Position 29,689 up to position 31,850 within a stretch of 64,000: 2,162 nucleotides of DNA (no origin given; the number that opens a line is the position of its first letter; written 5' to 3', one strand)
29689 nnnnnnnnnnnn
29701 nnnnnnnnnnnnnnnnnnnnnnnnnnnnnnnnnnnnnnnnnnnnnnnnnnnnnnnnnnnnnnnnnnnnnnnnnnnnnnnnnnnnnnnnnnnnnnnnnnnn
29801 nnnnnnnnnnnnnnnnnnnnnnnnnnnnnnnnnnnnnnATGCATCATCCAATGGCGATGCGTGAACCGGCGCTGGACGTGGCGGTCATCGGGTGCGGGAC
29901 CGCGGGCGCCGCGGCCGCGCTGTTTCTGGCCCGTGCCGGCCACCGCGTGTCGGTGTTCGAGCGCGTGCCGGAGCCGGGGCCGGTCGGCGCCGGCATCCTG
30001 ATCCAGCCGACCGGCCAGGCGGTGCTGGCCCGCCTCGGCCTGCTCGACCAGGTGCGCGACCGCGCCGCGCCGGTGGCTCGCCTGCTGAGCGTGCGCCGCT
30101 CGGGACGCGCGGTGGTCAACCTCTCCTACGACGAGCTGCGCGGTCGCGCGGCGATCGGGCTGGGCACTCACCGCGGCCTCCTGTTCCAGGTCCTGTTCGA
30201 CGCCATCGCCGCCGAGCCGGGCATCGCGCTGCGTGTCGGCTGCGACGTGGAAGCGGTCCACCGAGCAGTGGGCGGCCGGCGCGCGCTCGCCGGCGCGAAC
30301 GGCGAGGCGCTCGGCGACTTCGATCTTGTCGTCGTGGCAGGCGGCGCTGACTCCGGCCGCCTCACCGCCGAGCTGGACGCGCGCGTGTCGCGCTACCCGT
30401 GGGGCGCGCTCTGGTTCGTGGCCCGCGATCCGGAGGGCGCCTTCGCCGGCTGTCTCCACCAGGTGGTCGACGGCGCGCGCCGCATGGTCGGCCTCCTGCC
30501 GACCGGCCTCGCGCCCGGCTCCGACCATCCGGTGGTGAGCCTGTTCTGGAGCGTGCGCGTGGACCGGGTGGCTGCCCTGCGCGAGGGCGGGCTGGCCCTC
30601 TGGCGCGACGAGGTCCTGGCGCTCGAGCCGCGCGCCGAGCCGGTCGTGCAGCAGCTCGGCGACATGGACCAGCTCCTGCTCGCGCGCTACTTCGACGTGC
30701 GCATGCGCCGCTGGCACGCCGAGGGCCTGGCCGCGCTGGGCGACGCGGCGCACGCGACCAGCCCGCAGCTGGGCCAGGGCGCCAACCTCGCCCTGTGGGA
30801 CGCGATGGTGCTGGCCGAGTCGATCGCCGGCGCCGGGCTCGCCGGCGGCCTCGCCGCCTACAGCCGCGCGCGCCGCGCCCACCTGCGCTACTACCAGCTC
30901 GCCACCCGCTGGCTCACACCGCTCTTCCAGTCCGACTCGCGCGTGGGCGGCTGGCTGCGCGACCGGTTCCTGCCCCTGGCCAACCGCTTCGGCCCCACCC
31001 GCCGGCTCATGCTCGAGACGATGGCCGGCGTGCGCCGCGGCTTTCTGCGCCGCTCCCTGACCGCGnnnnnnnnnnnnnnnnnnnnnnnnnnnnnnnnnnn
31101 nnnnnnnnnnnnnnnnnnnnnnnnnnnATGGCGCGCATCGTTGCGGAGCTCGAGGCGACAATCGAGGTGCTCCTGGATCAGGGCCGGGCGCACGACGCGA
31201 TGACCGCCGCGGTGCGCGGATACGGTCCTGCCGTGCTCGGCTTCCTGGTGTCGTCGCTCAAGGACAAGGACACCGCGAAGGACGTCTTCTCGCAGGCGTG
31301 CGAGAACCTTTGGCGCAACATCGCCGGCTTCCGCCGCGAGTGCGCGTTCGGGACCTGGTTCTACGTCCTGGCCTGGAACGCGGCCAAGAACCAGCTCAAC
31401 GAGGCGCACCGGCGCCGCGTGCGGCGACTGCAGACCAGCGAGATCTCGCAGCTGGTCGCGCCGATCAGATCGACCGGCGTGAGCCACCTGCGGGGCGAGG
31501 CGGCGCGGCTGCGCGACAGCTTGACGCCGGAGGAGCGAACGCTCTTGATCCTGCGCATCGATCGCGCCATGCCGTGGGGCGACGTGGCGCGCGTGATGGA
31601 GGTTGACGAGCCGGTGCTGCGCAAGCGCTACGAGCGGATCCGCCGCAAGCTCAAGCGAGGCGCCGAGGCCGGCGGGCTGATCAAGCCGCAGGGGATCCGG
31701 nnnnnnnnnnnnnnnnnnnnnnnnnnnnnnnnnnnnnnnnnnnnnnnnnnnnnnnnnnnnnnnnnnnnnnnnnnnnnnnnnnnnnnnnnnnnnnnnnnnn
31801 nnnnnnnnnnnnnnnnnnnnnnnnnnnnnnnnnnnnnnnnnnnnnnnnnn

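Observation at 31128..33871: ECF sigma + Ser/Thr kinase operon whose extracytoplasmic sensor domain recurs as a stand-alone lipoprotein encoded tail-to-tail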

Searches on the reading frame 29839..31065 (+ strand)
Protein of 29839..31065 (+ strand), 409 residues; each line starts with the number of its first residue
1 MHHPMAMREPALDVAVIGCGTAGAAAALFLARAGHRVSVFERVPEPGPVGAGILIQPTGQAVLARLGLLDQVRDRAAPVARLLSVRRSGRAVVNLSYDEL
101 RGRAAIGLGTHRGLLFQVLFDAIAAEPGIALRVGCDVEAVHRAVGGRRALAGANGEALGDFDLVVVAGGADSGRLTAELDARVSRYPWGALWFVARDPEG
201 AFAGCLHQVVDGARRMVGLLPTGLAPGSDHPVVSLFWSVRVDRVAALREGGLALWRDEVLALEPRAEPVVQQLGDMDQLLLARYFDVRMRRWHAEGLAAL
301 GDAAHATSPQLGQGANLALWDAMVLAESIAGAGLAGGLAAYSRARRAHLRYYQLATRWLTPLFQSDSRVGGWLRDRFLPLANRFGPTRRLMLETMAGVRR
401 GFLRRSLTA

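Call 6: search_protein_families(library=pfam, proteins=[window:29839-31065:+], max_evalue=0.01)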
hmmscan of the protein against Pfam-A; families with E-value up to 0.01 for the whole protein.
window:29839-31065:+ (409 aa): 12 families
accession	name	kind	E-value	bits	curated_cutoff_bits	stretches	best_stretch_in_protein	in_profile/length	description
PF01494.25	FAD_binding_3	-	1.1e-18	68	22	1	12-348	2-341/349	FAD binding domain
PF01266.30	DAO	-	1.7e-07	31.5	27.9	1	13-47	1-35/353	FAD dependent oxidoreductase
PF07992.20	Pyr_redox_2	-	1.8e-05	24.8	26.1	1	13-49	2-36/291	Pyridine nucleotide-disulphide oxidoreductase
PF13450.12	NAD_binding_8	-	4e-05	24.3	21.9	1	16-47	1-32/68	NAD(P)-binding Rossmann-like domain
PF00890.30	FAD_binding_2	-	5.7e-05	22.9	20.4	1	13-45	1-33/414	FAD binding domain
PF12831.13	FAD_oxidored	-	0.00015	21.6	27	1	13-142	1-116/416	FAD dependent oxidoreductase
PF00070.33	Pyr_redox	-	0.00043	21.2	22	1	14-47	2-35/82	Pyridine nucleotide-disulphide oxidoreductase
PF01134.28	GIDA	-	0.0018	17.9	22.1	1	13-40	1-28/391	Glucose inhibited division protein A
PF01593.30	Amino_oxidase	-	0.004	16.9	19.8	0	22-47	2-27/443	Flavin containing amine oxidoreductase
PF01946.23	Thi4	-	0.0045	16.7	26.2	0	12-47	18-54/235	Thi4 family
PF03486.20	HI0933_like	-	0.0046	16.9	50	1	13-47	2-36/244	HI0933-like protein Rossmann domain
PF02737.24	3HCDH_N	-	0.0069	16.8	22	0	14-43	2-31/180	3-hydroxyacyl-CoA dehydrogenase, NAD binding domain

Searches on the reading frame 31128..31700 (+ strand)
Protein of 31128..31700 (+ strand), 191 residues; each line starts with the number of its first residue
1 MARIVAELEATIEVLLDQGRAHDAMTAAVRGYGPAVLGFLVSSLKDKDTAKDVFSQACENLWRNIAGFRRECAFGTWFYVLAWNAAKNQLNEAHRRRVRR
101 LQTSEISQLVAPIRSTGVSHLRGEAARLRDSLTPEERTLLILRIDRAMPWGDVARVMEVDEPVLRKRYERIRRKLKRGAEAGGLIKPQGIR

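Call 6: search_protein_families(library=pfam, proteins=[window:31128-31700:+], max_evalue=0.01)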
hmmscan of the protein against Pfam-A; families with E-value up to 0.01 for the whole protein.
window:31128-31700:+ (191 aa): 2 families
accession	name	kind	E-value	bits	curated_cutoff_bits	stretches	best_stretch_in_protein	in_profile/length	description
PF04542.20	Sigma70_r2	-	1.3e-09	38.1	24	1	29-95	2-70/71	Sigma-70 region 2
PF08281.18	Sigma70_r4_2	-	0.00083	19.4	25.7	1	130-175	9-54/54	Sigma-70, region 4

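Call 7: search_protein_families(library=ncbifam, proteins=[window:31128-31700:+], max_evalue=0.01)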
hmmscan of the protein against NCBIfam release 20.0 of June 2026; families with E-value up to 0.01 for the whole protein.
window:31128-31700:+ (191 aa): 39 families (the best 25 are shown)
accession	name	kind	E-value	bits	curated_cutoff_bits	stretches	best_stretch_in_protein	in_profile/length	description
TIGR02937.1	sigma70-ECF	superfamily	9.2e-16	57.9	42.9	1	24-177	2-163/165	sigma-70 family RNA polymerase sigma factor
TIGR02989.1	Sig-70_gvs1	subfamily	1e-13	51.5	124.55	1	24-176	2-155/158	RNA polymerase sigma-70 factor, Rhodopirellula/Verrucomicrobium family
NF006930.0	PRK09415.1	subfamily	9.6e-12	45.1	198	1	20-180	13-176/179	RNA polymerase factor sigma C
NF009171.0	PRK12518.1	equivalog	4e-11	43.1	208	1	29-178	33-183/191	RNA polymerase sigma factor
TIGR02939.1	RpoE_Sigma70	equivalog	3.7e-10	40.1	236.15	1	22-147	19-154/190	RNA polymerase sigma factor RpoE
NF009166.1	PRK12513.1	equivalog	2.7e-09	37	206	1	27-175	26-186/193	RNA polymerase sigma factor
NF007222.0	PRK09640.1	equivalog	3.8e-09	36.4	194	1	27-176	30-179/188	RNA polymerase sigma factor SigX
NF008888.0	PRK11922.1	equivalog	1.1e-08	35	204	1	22-178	29-195/231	RNA polymerase sigma factor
TIGR02952.1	Sig70_famx2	equivalog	1.5e-08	34.7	206.45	1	20-177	8-168/170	ECF subfamily RNA polymerase sigma factor, BldN family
TIGR02985.1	Sig70_bacteroi1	subfamily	8.2e-08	32.6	126.4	1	29-176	7-159/162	RNA polymerase sigma-70 factor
TIGR02950.1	SigM_subfam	subfamily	1.9e-07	31.1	147.95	1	30-177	7-156/159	RNA polymerase sigma factor, SigM family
NF004113.0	PRK05602.1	equivalog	5.4e-07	29.4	208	1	23-177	45-199/211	RNA polymerase sigma factor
NF007225.0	PRK09643.1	equivalog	9.4e-07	28.7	190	1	43-177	47-180/204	RNA polymerase sigma factor SigM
TIGR02983.1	SigE-fam_strep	subfamily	1.3e-06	28.4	141.55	1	21-179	4-158/162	SigE family RNA polymerase sigma factor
NF009182.0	PRK12530.1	subfamily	1.5e-06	27.8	264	1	37-107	23-89/193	RNA polymerase sigma factor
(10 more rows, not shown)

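Call 66: search_solved_structures(query=window:31128-31700:+, max_evalue=0.001, show_alignments=4)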
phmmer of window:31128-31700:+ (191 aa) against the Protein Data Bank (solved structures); distinct sequences matched with E-value up to 0.001: 6.
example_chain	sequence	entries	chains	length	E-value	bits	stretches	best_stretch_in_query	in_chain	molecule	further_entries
6in7_B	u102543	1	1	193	8.3e-11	45.5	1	26-177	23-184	RNA polymerase sigma-H factor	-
8z6g_B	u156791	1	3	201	9.3e-11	45.4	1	26-177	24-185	RNA polymerase sigma factor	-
1or7_A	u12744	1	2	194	2.2e-05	27.9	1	32-173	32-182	RNA polymerase sigma-E factor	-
6jbq_F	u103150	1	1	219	3e-05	27.4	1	31-173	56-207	ECF RNA polymerase sigma-E factor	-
2map_A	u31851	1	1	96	0.00014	25.3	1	29-96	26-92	RNA polymerase sigma factor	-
2mao_A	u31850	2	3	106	0.00014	25.2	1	31-96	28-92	RNA polymerase sigma factor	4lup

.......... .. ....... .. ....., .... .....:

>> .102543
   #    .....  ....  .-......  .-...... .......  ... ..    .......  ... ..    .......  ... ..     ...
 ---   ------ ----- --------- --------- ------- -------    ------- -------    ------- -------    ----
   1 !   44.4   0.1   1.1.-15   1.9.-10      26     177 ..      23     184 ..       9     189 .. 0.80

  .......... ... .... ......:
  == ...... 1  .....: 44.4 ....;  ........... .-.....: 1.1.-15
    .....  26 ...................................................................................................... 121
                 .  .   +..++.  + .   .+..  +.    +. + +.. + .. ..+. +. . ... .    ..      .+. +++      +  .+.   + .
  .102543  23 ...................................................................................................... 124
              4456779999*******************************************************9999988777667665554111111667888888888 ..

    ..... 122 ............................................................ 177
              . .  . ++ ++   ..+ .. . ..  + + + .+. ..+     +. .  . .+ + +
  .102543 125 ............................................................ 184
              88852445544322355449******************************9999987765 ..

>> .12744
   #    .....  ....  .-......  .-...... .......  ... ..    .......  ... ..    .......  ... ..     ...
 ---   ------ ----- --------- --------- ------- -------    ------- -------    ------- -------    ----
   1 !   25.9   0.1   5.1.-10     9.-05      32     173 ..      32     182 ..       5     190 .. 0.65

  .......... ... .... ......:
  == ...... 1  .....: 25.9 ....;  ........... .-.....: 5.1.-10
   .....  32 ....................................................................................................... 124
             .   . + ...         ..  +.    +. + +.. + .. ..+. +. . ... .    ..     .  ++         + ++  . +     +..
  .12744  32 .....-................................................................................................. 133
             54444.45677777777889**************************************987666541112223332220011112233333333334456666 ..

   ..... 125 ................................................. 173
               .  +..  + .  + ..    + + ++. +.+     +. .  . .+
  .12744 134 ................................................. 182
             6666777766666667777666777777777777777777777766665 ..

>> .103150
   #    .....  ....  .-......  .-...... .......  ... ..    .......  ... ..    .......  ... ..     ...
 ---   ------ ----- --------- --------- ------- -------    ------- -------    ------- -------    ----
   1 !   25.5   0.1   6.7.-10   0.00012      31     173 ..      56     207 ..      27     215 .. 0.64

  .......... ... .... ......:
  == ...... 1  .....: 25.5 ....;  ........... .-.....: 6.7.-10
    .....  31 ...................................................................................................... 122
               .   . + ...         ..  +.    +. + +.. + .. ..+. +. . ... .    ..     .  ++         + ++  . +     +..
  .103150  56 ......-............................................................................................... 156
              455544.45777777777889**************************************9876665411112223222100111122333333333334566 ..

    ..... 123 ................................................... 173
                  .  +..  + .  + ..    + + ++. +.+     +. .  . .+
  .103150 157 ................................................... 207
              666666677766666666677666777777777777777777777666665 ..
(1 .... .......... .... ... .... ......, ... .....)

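Call 84: find_homologous_proteins(query=window:31128-31700:+, max_evalue=1e-10)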
Query window:31128-31700:+ (191 aa): 35 proteins with E <= 1e-10 among 780 candidates.
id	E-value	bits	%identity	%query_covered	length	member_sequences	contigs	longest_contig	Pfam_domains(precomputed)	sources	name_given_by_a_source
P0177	6.5e-120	416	100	100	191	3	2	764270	PF04542.21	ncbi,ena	-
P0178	1.5e-118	411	98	100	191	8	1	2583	PF04542.21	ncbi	-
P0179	3.0e-117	407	97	100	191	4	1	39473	PF04542.21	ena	-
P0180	1.1e-107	376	90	100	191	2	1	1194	PF04542.21,PF08281.19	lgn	-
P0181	6.7e-95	334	81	100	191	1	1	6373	PF04542.21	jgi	jgi:RNA polymerase sigma-70 factor, ECF subfamily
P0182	2.7e-91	323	81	95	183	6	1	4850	PF04542.21,PF08281.19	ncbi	-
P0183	7.3e-91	321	81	94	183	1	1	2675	PF04542.21,PF08281.19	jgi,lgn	jgi:RNA polymerase sigma-70 factor (ECF subfamily)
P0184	1.6e-90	320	80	97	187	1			PF04542.21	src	-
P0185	5.0e-89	315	79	96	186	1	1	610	-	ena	-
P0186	8.1e-89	314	77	97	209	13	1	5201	PF04542.21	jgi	jgi:RNA polymerase sigma-70 factor, ECF subfamily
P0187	1.2e-88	314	79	94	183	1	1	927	PF04542.21,PF08281.19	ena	-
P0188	1.8e-87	310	77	97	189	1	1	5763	PF04542.21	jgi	jgi:RNA polymerase sigma-70 factor, ECF subfamily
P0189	2.3e-86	306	78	94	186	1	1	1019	PF04542.21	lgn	-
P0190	5.1e-86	305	74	97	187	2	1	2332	PF04542.21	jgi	jgi:RNA polymerase sigma-70 factor, ECF subfamily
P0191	6.1e-84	299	74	97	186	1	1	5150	PF04542.21,PF08281.19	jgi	jgi:RNA polymerase sigma-70 factor (ECF subfamily)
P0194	4.5e-50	188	52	93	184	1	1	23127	PF04542.21,PF08281.19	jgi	jgi:RNA polymerase sigma-70 factor (ECF subfamily)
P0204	3.7e-34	136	45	94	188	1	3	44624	-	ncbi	-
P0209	5.0e-25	107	37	96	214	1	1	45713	PF04542.21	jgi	jgi:RNA polymerase sigma-70 factor (ECF subfamily)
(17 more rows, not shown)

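Call 85: find_encoding_contigs(protein=P0181, flank=6000, max_places=2)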
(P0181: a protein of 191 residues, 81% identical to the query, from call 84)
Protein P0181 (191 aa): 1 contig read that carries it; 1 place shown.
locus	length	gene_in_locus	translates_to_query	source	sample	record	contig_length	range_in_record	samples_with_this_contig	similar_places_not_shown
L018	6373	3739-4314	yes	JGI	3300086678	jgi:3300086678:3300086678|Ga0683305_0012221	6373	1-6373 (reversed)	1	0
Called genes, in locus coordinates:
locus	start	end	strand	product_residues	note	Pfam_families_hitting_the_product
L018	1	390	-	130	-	?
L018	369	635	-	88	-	-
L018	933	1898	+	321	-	PF00532:Peripla_BP_1, PF13407:Peripla_BP_4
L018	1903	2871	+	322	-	PF02653:BPD_transp_2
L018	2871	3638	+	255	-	PF00005:ABC_tran, PF02463:SMC_N (faint), PF13304:AAA_21 (faint)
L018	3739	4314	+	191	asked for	PF04542:Sigma70_r2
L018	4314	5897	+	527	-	PF00069:Pkinase, PF03109:ABC1 (faint), PF07714:PK_Tyr_Ser-Thr, PF01636:APH (weak)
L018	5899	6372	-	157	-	?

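Call 86: find_encoding_contigs(protein=P0188, flank=6000, max_places=2)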
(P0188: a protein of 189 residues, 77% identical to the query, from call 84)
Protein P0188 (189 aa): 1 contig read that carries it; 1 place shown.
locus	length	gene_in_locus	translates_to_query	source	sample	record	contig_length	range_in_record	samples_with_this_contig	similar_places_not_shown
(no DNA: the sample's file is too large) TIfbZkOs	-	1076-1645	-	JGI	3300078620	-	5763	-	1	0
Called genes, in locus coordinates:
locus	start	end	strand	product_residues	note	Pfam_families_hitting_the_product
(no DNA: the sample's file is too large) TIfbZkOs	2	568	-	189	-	?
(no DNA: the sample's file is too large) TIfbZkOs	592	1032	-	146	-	-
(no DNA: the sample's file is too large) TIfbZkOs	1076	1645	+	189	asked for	PF04542:Sigma70_r2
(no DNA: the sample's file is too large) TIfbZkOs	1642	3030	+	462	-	PF00069:Pkinase, PF07714:PK_Tyr_Ser-Thr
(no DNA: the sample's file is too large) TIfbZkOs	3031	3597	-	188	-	-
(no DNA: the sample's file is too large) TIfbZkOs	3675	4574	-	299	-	PF00126:HTH_1, PF03466:LysR_substrate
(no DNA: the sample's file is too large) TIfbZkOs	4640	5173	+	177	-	-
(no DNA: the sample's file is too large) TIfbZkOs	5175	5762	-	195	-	?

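Call 87: find_encoding_contigs(protein=P0194, flank=6000, max_places=2)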
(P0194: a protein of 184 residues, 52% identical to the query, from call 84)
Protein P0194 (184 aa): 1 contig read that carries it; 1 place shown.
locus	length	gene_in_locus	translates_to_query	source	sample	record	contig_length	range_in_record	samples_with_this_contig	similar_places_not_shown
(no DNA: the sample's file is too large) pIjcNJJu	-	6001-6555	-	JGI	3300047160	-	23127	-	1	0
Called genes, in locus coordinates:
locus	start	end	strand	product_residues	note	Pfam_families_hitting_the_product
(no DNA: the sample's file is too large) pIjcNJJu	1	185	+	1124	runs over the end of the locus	PF00069:Pkinase, PF07714:PK_Tyr_Ser-Thr, PF07719:TPR_2 (faint), PF13424:TPR_12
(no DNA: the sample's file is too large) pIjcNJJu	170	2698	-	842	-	PF17164:DUF5122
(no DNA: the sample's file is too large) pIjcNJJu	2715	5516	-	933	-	-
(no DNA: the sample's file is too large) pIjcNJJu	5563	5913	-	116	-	PF00196:GerE, PF08281:Sigma70_r4_2 (weak)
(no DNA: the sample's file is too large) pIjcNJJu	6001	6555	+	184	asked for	PF04542:Sigma70_r2 (weak), PF08281:Sigma70_r4_2 (weak)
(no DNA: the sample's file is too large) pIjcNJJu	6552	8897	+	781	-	PF00069:Pkinase, PF01636:APH (weak), PF03109:ABC1 (faint), PF07714:PK_Tyr_Ser-Thr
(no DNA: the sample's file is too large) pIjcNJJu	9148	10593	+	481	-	-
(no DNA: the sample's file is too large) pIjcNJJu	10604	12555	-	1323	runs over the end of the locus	-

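Call 90: find_encoding_contigs(protein=P0204, flank=4000, max_places=1)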
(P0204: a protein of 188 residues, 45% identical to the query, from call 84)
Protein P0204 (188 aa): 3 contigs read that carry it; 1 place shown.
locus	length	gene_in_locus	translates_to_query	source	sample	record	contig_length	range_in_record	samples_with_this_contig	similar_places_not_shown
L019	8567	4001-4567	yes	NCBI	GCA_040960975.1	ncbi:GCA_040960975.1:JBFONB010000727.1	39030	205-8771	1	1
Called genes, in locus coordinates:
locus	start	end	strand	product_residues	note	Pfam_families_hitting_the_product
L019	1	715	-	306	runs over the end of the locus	?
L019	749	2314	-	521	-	PF23357:DUF7088 (weak), PF09822:ABC_transp_aux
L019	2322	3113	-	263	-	PF12679:ABC2_membrane_2, PF12730:ABC2_membrane_4 (weak), PF12698:ABC2_membrane_3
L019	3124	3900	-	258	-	PF00005:ABC_tran, PF13304:AAA_21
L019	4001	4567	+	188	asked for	-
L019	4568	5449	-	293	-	PF01695:IstB_IS21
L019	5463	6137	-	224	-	-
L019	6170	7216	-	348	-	PF00069:Pkinase, PF07714:PK_Tyr_Ser-Thr, PF03109:ABC1 (faint), PF01636:APH (weak), PF00069:Pkinase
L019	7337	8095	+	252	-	PF01255:Prenyltransf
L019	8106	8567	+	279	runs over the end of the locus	PF01148:CTP_transf_1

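Call 91: find_encoding_contigs(protein=P0209, flank=4000, max_places=1)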
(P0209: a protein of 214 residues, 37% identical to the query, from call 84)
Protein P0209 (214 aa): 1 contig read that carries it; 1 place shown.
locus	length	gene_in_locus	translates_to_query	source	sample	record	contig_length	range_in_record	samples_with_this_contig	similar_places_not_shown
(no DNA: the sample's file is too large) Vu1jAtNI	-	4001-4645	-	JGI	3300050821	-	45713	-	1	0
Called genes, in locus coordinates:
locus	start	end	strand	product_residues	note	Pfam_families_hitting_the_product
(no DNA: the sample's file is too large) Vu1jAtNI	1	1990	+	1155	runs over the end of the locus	PF07676:PD40 (faint), PF26549:Tricorn_N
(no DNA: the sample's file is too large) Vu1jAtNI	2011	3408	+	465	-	PF04185:Phosphoesterase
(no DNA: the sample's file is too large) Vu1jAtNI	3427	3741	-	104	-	-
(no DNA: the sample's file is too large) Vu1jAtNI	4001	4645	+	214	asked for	PF04542:Sigma70_r2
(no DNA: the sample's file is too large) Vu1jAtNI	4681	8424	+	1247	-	PF00069:Pkinase, PF03109:ABC1 (faint), PF07714:PK_Tyr_Ser-Thr, PF13191:AAA_16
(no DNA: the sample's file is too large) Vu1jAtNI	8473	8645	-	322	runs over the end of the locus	-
